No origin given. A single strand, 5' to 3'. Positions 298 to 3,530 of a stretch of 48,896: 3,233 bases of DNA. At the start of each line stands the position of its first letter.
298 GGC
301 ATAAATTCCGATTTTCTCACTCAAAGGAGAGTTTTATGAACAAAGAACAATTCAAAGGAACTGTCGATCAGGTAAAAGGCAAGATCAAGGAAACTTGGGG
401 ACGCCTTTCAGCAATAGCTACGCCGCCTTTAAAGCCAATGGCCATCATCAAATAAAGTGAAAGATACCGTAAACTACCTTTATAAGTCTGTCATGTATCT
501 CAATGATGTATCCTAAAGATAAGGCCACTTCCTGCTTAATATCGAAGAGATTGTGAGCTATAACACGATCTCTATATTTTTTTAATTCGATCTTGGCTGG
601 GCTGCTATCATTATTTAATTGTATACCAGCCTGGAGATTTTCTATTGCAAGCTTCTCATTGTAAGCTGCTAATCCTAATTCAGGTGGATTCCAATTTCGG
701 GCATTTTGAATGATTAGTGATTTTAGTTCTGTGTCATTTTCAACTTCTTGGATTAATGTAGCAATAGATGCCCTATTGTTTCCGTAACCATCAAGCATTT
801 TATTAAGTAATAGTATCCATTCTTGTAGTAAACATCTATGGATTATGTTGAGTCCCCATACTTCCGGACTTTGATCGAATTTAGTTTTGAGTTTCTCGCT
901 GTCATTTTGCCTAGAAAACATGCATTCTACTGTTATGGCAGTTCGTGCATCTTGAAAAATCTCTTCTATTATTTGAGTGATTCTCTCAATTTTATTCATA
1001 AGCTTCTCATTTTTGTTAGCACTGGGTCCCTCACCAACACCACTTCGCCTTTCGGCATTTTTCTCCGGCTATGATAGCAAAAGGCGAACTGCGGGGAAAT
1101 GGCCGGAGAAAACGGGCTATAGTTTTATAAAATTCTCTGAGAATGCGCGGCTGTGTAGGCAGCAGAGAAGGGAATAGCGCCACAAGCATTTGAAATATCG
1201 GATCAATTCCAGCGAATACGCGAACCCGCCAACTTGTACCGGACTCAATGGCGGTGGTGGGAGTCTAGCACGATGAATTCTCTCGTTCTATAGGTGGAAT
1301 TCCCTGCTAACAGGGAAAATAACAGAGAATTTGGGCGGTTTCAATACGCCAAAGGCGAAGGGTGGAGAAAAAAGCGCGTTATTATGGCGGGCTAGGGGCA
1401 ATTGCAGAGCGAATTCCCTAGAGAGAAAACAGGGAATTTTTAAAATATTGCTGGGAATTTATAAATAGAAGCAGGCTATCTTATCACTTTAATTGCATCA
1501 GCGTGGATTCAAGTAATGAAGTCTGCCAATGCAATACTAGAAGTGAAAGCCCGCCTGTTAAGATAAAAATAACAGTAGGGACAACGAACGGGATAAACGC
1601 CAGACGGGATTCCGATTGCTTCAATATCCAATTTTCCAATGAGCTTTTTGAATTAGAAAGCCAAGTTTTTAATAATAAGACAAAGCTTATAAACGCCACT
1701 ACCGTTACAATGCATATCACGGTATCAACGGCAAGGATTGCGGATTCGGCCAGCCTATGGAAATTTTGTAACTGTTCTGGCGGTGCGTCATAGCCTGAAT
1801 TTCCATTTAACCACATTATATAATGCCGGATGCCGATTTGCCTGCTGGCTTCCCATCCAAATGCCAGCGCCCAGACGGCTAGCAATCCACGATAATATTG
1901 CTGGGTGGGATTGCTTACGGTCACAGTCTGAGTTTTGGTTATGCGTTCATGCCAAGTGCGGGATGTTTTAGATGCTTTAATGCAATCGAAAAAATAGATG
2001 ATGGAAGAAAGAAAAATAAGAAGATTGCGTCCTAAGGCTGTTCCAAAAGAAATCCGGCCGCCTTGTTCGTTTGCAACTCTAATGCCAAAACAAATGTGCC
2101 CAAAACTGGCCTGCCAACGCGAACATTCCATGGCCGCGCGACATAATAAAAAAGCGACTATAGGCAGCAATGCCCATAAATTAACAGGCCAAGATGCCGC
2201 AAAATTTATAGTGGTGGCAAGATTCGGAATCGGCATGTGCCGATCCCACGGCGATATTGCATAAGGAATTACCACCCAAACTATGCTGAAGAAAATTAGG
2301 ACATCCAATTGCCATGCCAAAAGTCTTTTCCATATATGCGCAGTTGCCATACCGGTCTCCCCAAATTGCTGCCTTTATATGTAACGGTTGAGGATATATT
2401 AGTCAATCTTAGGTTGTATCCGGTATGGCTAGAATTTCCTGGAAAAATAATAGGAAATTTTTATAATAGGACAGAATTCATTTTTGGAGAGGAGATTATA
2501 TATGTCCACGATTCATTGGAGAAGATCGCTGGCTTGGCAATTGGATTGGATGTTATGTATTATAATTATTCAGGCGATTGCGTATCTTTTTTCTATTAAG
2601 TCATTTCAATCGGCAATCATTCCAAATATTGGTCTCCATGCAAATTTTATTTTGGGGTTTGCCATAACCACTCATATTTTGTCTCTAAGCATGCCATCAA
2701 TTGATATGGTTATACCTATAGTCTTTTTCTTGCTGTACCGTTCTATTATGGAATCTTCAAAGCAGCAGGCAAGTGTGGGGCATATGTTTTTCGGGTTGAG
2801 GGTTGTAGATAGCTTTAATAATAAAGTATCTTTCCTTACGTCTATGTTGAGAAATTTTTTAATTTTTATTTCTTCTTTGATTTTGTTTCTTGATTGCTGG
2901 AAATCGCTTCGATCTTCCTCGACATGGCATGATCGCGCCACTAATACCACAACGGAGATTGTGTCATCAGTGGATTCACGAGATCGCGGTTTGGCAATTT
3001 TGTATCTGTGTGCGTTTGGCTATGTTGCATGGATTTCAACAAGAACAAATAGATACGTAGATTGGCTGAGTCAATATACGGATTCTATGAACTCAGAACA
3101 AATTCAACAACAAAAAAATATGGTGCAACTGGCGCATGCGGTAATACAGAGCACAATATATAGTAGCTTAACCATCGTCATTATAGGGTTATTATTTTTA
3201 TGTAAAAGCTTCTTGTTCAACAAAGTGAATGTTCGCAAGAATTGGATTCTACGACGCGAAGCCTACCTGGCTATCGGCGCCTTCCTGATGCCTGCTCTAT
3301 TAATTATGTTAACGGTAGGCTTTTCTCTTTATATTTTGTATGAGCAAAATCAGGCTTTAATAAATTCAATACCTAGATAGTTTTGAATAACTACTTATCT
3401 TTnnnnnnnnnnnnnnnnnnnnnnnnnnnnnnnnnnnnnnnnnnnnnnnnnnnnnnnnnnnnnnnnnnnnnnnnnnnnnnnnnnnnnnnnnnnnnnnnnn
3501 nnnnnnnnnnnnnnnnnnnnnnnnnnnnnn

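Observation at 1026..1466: Undescribed ~430-bp hairpin-rich repeat family (two full copies, one half copy, one terminal-hairpin copy)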

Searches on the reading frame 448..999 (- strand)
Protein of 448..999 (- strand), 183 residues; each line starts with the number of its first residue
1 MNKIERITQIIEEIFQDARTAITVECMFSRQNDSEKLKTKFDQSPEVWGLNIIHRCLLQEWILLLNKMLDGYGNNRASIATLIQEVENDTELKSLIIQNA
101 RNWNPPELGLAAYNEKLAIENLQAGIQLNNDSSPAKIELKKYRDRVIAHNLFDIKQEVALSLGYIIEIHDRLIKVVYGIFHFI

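Call 10: search_protein_families(library=pfam, proteins=[window:448-999:-])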
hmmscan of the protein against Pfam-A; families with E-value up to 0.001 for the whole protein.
window:448-999:- (183 aa): 1 family
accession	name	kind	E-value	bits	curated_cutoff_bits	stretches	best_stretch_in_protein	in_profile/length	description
PF18734.6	HEPN_AbiU2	-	2.6e-10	40.6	26.8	1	5-151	2-135/193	AbiU2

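Call 38: find_encoding_contigs(protein=window:448-999:-, flank=10000, max_places=4)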
Protein window:448-999:- (183 aa): no gene with exactly this product is on record in the collection.

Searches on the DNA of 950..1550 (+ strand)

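Call 9: search_rna_families(source=window, start=950, end=1550, threshold=evalue, max_evalue=10, show_alignments=2)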
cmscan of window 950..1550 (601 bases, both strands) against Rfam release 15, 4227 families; matches with E-value up to 10: 6.
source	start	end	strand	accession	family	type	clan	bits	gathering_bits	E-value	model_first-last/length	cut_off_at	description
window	1243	1538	-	RF01946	KCNQ1OT1_1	Gene; lncRNA;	-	16.9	70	0.002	225-464/464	no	KCNQ1 overlapping transcript 1 conserved region 1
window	1366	1420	+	RF02628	Hrs1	Gene; sRNA;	-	15.9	56.4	2.2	1-74/74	no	Hfq-regulated sRNA 1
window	983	1016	-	RF01360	CRISPR-DR47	Gene; CRISPR;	-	15.2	39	6.1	1-37/37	no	CRISPR RNA direct repeat element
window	1069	1254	-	RF02559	CbSR4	Gene; antisense;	-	14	243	2.3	1-196/196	no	Coxiella burnetii sRNA 4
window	1054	1103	+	RF02260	MAT2A_A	Cis-reg;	-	13.4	40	8.4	1-65/65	no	MAT2A 3'UTR stem loop A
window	1420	1502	+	RF02111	IS009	Gene;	-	12.1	117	2.1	1-199/199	no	IS009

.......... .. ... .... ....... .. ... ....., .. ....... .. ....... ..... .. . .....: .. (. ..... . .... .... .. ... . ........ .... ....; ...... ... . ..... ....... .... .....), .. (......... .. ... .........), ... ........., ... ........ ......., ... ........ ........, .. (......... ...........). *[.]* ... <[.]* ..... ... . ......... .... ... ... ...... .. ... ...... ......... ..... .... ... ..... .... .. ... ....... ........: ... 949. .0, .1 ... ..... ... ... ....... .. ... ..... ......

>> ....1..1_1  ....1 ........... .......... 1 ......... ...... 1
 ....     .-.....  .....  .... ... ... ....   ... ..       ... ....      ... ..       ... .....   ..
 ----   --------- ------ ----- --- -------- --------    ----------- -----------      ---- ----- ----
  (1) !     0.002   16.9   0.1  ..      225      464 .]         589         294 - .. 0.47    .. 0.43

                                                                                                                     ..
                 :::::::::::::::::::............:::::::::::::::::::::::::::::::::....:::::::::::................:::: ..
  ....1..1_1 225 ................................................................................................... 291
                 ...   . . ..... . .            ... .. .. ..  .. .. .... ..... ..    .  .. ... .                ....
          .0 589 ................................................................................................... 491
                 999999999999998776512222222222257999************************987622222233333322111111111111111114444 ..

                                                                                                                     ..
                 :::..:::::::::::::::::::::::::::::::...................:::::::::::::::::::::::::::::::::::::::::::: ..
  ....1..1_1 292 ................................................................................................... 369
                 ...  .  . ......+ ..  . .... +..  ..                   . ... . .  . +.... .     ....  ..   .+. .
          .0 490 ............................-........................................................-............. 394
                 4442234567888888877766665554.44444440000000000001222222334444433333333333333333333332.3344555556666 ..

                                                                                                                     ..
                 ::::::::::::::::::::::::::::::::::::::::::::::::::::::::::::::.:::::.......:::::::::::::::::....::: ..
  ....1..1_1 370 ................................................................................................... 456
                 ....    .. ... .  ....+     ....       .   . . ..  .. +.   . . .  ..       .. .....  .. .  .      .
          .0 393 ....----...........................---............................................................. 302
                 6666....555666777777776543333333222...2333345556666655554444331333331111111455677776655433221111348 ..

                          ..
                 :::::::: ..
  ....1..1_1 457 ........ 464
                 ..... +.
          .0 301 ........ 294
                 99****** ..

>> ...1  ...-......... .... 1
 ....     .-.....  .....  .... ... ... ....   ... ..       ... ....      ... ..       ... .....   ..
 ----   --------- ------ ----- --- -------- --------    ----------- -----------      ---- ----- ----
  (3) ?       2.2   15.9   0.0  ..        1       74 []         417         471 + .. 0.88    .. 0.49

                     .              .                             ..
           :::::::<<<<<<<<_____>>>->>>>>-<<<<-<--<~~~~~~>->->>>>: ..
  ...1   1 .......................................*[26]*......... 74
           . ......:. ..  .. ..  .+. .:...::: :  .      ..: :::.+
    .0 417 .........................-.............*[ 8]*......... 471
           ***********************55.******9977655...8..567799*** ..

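Call 14: search_dna_similar(query=window:1026-1466:+, collection=plasmids, mode=distant, max_evalue=0.01)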
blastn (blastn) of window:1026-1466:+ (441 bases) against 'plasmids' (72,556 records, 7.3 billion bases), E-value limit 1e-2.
Records with a match: 1; places in all: 1; records where one place covers at least 80% of the query: 0.
Best place of each record, by identity: 90-95% 1.
By first word of the organism name: Methylocapsa 1.
By predicted mobility (MOB-suite, as given by PLSDB): non-mobilizable 1.
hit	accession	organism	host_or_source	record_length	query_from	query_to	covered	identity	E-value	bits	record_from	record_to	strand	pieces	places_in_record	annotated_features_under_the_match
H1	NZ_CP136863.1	Methylocapsa polymorpha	Shagnum peat sample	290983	273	307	8%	91.4%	3e-3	51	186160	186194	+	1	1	none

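Call 15: search_dna_similar(query=window:1026-1466:+, collection=phages, mode=distant, max_evalue=0.01)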
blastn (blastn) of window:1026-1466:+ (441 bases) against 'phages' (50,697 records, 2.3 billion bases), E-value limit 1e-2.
No match.

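Call 80: get_annotated_region(hit=H1, flank=7000)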
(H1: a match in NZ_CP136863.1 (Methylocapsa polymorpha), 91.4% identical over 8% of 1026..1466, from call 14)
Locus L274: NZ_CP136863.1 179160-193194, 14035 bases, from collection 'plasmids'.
description: Methylocapsa polymorpha strain RX1 plasmid pRX1, complete sequence
organism: Methylocapsa polymorpha (NCBI taxid 3080828)
taxonomy: Bacteria; Pseudomonadota; Alphaproteobacteria; Hyphomicrobiales; Beijerinckiaceae; Methylocapsa; Methylocapsa polymorpha
host: -; source: Shagnum peat sample; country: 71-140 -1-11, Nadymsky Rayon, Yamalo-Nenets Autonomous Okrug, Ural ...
typing (MOB-suite, as given by PLSDB): non-mobilizable
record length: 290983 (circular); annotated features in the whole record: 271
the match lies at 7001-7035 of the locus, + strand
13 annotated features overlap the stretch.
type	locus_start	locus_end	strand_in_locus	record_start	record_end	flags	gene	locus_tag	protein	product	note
CDS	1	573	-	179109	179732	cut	-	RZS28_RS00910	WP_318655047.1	ParB-like protein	-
CDS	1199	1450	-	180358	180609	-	-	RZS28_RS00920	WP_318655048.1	hypothetical protein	-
CDS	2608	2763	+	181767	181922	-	-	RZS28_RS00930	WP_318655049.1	hypothetical protein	-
CDS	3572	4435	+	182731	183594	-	-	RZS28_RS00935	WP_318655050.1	transglutaminase family protein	-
CDS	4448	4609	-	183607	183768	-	-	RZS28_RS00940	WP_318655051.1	hypothetical protein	-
CDS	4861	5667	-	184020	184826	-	-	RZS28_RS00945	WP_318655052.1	transglutaminase family protein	-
CDS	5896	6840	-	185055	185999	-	-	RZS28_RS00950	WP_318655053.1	transglutaminase family protein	-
CDS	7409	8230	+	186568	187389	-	-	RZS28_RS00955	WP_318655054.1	hypothetical protein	-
CDS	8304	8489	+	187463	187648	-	-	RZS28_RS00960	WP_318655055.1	hypothetical protein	-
CDS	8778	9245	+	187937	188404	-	-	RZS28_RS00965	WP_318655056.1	hypothetical protein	-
CDS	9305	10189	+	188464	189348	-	-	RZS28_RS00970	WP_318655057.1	site-specific DNA-methyltransferase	-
CDS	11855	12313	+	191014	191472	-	-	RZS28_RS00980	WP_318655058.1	LuxR C-terminal-related transcriptional regulator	GO:0006355 - regulation of DNA-templated transcription [Evidence IEA]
CDS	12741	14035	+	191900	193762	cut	-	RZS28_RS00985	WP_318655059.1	S8 family serine peptidase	-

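Call 81: search_dna_similar(query=L274:6930-7290:+, collection=plasmids, mode=distant, max_evalue=0.001, max_rows=30)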
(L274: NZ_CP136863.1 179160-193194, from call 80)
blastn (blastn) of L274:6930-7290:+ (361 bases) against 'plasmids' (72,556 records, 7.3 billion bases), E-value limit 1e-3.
Records with a match: 3; places in all: 3; records where one place covers at least 80% of the query: 1.
Best place of each record, by identity: >=99% 1; 80-90% 1; 60-80% 1.
By first word of the organism name: Methylocapsa 1; Bradyrhizobium 1; Sphingobium 1.
By predicted mobility (MOB-suite, as given by PLSDB): non-mobilizable 2; conjugative 1.
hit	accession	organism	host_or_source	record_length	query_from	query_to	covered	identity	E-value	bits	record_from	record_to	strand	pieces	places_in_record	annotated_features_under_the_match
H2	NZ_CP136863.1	Methylocapsa polymorpha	Shagnum peat sample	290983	1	361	100%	100.0%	0e+0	652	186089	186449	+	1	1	none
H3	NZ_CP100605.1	Bradyrhizobium sp. Ash2021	-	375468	23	111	25%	76.4%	3e-7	64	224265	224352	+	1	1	none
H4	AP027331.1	Sphingobium sp. TomTYG65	-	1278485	23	85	17%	82.8%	4e-6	60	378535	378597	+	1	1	none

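Call 82: search_dna_similar(query=L274:6930-7290:+, collection=phages, mode=distant, max_evalue=0.001, max_rows=20)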
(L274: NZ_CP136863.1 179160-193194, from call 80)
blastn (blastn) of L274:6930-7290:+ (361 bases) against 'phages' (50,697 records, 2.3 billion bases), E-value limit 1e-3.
No match.

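Call 83: get_annotated_region(hit=H3, flank=8000)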
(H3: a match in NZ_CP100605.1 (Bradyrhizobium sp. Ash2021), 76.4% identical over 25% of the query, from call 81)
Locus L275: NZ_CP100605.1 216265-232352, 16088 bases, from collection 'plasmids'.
description: Bradyrhizobium sp. Ash2021 plasmid p_unamed, complete sequence
organism: Bradyrhizobium sp. Ash2021 (NCBI taxid 2954771)
taxonomy: Bacteria; Pseudomonadota; Alphaproteobacteria; Hyphomicrobiales; Nitrobacteraceae; Bradyrhizobium; Bradyrhizobium sp. Ash2021
host: -; source: -; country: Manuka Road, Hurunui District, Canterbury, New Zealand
typing (MOB-suite, as given by PLSDB): conjugative; relaxase MOBP; mating-pair formation MPF_T
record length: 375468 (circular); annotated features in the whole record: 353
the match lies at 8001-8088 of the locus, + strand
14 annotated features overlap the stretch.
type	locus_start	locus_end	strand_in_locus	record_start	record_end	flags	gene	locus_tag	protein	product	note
CDS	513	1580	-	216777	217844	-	-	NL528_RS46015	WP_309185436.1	MFS transporter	GO:0055085 - transmembrane transport [Evidence IEA]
CDS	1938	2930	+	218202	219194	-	-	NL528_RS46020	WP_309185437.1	LysR family transcriptional regulator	-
CDS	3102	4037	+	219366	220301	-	-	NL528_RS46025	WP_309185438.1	hypothetical protein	-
CDS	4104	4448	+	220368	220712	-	-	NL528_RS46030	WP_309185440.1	hypothetical protein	-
CDS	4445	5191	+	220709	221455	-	-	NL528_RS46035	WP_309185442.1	SDR family oxidoreductase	-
CDS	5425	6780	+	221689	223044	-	-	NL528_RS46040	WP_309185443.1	MFS transporter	GO:0055085 - transmembrane transport [Evidence IEA]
CDS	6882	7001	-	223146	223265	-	-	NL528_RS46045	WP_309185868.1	hypothetical protein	-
CDS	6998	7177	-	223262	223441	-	-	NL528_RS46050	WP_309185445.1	recombinase family protein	GO:0006310 - DNA recombination [Evidence IEA]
CDS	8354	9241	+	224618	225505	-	-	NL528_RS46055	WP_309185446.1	S1C family serine protease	-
CDS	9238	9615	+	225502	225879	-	-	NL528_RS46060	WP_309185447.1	LuxR C-terminal-related transcriptional regulator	GO:0006355 - regulation of DNA-templated transcription [Evidence IEA]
CDS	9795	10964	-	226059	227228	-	-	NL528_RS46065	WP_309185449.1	saccharopine dehydrogenase NADP-binding domain-containing protein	-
CDS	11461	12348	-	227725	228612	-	-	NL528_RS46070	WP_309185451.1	ABC transporter substrate-binding protein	-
CDS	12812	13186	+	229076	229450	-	-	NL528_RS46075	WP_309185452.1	hypothetical protein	-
CDS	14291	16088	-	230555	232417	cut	-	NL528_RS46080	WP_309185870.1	caspase family protein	-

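Call 84: get_annotated_region(hit=H4, flank=8000)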
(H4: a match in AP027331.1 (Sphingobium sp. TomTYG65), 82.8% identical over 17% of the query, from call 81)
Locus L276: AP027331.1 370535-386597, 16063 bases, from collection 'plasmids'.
description: Sphingobium sp. TomTYG65 plasmid pTomTYG65a DNA, complete genome
organism: Sphingobium sp. TomTYG65 (NCBI taxid 3028888)
taxonomy: Bacteria; Pseudomonadota; Alphaproteobacteria; Sphingomonadales; Sphingomonadaceae; Sphingobium; Sphingobium sp. TomTYG65
host: -; source: -; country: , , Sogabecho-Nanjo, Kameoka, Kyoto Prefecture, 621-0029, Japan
typing (MOB-suite, as given by PLSDB): non-mobilizable; replicon rep_cluster_545
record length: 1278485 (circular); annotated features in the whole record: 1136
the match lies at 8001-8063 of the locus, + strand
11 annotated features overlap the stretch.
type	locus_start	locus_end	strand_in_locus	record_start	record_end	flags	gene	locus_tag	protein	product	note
CDS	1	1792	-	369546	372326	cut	-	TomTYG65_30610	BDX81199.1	type I endonuclease-methyltransferase fusion protein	-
CDS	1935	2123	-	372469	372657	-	-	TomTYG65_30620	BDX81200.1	hypothetical protein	-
CDS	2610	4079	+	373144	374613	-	-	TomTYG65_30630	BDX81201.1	hypothetical protein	-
CDS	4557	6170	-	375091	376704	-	-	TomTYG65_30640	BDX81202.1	choline dehydrogenase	-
CDS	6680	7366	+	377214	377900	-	-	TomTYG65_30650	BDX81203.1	hypothetical protein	-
CDS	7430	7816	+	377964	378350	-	-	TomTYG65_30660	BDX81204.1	hypothetical protein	-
CDS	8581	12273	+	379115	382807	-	-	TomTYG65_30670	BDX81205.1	reverse transcriptase like protein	-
CDS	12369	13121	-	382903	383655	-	-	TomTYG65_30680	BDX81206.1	hypothetical protein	-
CDS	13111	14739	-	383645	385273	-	-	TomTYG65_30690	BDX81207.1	hypothetical protein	-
CDS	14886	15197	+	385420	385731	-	-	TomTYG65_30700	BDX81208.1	hypothetical protein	-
CDS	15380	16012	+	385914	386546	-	-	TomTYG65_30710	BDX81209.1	integrase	-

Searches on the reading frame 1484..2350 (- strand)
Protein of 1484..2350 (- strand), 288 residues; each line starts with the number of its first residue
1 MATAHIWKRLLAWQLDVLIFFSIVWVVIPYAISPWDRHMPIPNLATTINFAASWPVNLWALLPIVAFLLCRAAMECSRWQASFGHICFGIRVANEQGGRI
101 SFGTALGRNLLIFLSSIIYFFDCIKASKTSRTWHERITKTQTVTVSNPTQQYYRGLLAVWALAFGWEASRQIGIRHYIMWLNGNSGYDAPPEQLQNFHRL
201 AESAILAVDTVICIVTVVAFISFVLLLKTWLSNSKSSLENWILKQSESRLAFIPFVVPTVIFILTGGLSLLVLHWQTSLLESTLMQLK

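Call 10: search_protein_families(library=pfam, proteins=[window:1484-2350:-])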
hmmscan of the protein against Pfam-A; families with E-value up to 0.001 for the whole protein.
window:1484-2350:- (288 aa): 1 family
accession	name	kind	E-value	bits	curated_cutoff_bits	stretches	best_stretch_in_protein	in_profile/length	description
PF06271.18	RDD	-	2.2e-14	54.4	24.1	1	3-137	1-135/137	RDD family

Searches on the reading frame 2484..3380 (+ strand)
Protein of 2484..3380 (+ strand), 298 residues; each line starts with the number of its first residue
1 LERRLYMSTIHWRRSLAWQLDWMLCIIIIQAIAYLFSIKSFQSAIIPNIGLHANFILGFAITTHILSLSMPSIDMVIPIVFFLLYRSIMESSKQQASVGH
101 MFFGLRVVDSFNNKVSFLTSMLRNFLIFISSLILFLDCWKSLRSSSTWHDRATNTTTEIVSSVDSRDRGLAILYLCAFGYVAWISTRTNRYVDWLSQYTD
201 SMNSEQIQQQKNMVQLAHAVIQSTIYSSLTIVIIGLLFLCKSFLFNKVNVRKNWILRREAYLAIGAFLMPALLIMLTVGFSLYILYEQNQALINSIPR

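Call 10: search_protein_families(library=pfam, proteins=[window:2484-3380:+])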
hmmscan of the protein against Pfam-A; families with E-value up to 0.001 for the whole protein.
window:2484-3380:+ (298 aa): 1 family
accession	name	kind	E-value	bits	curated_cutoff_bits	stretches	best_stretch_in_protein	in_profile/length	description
PF06271.18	RDD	-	3.6e-15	56.9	24.1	1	12-153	5-136/137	RDD family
